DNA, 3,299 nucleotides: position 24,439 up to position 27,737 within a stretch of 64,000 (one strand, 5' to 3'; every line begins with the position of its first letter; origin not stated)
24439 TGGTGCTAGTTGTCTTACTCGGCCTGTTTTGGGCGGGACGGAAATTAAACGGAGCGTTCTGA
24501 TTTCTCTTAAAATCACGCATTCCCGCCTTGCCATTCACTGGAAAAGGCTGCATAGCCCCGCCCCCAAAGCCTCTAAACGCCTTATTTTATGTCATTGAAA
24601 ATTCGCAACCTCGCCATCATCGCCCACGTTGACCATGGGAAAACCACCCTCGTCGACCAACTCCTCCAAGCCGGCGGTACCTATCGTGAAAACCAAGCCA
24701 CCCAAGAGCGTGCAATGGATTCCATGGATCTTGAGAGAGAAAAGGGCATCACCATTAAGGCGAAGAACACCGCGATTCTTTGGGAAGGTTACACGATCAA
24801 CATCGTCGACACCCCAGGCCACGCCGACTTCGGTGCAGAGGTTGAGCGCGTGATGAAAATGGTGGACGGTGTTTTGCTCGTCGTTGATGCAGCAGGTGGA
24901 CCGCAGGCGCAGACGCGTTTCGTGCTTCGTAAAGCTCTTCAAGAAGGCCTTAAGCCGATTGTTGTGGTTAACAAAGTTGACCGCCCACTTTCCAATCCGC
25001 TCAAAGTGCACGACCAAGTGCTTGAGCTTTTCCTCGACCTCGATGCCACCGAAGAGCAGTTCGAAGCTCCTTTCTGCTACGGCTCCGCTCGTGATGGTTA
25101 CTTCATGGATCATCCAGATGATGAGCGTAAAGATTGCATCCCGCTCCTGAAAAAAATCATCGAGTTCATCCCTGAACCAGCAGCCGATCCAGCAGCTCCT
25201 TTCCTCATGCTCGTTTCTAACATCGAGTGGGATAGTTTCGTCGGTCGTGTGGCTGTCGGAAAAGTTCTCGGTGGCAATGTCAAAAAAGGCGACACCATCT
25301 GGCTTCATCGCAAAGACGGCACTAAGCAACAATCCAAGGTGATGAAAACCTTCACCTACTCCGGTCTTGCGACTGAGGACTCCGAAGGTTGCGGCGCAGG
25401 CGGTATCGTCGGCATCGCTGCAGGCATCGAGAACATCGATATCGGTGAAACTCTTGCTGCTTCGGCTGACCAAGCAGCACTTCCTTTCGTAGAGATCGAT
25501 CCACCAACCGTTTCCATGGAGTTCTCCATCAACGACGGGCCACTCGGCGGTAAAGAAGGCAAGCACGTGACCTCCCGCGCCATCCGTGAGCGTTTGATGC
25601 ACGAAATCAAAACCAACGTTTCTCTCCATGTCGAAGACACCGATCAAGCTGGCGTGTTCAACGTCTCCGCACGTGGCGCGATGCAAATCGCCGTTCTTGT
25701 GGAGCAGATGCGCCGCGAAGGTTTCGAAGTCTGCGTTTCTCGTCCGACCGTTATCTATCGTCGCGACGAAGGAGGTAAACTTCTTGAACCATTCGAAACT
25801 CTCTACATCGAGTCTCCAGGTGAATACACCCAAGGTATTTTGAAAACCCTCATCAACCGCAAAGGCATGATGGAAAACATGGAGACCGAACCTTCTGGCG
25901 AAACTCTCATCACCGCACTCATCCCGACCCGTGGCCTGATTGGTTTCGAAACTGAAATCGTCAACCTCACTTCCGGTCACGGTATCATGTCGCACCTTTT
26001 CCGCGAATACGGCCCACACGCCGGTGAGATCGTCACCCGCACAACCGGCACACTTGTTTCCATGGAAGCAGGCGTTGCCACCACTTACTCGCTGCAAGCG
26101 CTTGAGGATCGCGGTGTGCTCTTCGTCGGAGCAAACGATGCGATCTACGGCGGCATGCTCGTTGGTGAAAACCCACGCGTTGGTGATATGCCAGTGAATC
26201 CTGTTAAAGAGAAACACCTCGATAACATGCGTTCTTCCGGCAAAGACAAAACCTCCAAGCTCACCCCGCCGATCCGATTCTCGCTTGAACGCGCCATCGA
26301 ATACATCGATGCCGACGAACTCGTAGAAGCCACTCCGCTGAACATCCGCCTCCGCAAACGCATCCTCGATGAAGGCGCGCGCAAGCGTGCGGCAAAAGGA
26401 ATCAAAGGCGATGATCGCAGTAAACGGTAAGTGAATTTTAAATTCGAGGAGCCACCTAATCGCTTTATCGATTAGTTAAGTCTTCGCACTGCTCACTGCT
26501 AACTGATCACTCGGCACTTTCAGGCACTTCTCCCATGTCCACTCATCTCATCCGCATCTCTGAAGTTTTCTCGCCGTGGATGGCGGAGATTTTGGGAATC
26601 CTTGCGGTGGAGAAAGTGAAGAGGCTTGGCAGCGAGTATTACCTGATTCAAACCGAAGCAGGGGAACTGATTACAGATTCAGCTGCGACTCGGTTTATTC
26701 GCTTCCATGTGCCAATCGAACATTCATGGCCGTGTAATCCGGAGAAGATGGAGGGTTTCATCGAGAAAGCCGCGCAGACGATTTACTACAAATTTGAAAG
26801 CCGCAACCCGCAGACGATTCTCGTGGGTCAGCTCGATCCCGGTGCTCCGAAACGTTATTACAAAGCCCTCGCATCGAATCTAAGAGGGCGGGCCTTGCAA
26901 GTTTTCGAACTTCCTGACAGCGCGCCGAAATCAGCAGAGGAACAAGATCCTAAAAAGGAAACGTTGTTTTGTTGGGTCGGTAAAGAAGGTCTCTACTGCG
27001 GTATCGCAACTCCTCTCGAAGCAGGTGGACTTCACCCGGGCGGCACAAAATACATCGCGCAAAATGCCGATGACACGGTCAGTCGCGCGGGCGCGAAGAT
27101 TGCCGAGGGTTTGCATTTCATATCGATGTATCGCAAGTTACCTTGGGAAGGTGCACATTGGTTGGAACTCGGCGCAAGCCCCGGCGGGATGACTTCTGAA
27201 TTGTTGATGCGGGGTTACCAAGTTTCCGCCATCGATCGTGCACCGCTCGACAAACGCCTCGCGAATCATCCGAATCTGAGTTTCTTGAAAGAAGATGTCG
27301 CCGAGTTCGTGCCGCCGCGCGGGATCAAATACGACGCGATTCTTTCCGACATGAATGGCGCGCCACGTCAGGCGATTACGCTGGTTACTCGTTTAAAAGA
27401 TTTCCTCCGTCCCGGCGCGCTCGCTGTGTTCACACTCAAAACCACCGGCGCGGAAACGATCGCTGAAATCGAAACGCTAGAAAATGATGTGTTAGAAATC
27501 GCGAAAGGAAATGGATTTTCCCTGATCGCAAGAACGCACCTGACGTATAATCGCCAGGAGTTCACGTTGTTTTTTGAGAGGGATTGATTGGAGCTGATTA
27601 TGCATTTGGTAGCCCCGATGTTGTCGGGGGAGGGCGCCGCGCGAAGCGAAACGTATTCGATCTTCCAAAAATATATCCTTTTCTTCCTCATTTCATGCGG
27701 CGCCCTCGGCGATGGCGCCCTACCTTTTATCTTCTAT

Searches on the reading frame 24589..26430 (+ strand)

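Call 18: search_protein_families(library=pfam, proteins=[window:24589-26430:+], max_evalue=0.01)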
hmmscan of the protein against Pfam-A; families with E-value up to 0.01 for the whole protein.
window:24589-26430:+ (613 aa): 10 families
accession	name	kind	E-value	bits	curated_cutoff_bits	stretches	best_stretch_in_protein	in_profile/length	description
PF00009.33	GTP_EFTU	-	1.7e-56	191.3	26.5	1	4-195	2-187/188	Elongation factor Tu GTP binding domain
PF21018.2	BipA_C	-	3.9e-42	142.9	23.8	1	486-595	1-110/110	TypA/BipA C-terminal domain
PF00679.30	EFG_C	-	7.1e-20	71.3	27.9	1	397-483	1-87/89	Elongation factor G C-terminus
PF03144.31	GTP_EFTU_D2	-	2e-08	35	30.3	1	219-290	1-73/73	Elongation factor Tu domain 2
PF01926.29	MMR_HSR1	-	3.6e-07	30.7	21.9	1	9-129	3-113/113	50S ribosome-binding GTPase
PF22042.2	EF-G_D2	-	8e-06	26.3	27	1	204-290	1-82/84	Elongation factor G domain 2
PF00735.24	Septin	-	0.0018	18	26.2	1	7-81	6-75/280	Septin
PF09439.16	SRPRB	-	0.003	17.4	25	1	9-105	7-86/178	Signal recognition particle receptor beta subunit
PF04548.22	AIG1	-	0.0051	16.6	27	0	50-93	31-74/212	AIG1 family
PF00350.29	Dynamin_N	-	0.0077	16.7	27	0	55-130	90-168/168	Dynamin family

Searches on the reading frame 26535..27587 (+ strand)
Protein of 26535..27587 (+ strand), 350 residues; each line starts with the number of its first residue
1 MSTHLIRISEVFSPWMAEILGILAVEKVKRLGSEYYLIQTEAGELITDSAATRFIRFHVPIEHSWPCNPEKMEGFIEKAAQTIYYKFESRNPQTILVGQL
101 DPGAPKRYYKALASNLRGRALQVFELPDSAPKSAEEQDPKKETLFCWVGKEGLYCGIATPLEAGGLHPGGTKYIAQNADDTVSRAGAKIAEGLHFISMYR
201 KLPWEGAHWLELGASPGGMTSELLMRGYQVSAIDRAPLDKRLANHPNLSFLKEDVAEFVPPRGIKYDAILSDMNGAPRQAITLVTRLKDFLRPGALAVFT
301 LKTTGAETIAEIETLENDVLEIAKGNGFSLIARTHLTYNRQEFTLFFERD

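Call 18: search_protein_families(library=pfam, proteins=[window:26535-27587:+], max_evalue=0.01)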
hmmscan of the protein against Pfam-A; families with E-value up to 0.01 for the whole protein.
window:26535-27587:+ (350 aa): 3 families
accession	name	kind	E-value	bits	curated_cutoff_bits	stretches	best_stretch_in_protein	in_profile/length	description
PF01728.25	FtsJ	-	1.7e-06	28.5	24.1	1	182-274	2-100/181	FtsJ-like methyltransferase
PF13489.12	Methyltransf_23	-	0.001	19.2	27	1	188-302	8-119/164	Methyltransferase domain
PF13649.12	Methyltransf_25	-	0.0026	18.8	27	0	210-294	2-96/97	Methyltransferase domain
